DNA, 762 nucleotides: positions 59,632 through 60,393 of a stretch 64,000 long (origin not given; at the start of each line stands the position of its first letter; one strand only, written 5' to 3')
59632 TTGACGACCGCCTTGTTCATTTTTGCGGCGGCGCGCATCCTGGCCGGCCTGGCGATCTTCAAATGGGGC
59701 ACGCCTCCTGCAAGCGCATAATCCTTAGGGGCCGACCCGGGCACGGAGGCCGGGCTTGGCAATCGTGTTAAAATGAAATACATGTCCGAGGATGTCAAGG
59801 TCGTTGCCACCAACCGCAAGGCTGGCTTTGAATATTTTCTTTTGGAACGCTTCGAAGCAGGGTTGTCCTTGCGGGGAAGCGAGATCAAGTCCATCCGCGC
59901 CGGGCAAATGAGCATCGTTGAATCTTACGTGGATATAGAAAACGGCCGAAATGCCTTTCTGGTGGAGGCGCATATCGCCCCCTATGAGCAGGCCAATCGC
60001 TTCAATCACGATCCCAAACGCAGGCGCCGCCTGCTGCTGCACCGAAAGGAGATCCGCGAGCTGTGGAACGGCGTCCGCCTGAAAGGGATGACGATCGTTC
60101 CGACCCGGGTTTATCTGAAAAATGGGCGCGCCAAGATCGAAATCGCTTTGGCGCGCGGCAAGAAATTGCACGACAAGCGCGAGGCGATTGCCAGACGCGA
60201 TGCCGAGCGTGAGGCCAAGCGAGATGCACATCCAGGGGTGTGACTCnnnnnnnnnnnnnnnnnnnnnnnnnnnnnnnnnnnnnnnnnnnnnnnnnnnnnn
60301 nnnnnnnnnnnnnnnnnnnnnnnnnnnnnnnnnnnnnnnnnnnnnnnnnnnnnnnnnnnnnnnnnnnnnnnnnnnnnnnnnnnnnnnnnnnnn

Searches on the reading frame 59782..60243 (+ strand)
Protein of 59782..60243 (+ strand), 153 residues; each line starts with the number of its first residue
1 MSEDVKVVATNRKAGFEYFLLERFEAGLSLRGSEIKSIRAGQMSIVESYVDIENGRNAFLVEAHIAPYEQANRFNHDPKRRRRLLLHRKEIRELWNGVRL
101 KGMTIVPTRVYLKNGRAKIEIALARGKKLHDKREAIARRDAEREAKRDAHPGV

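Call 62: search_protein_families(library=ncbifam, proteins=[window:59782-60243:+])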
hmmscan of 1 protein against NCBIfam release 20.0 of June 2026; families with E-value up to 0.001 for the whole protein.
window:59782-60243:+ (153 aa): 2 families
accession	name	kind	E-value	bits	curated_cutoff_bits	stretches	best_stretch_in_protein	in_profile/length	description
NF003843.0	PRK05422.1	equivalog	2.1e-60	202.9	130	1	4-148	9-152/156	SsrA-binding protein SmpB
TIGR00086.1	smpB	equivalog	2e-52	177.1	119.1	1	8-148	2-142/144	SsrA-binding protein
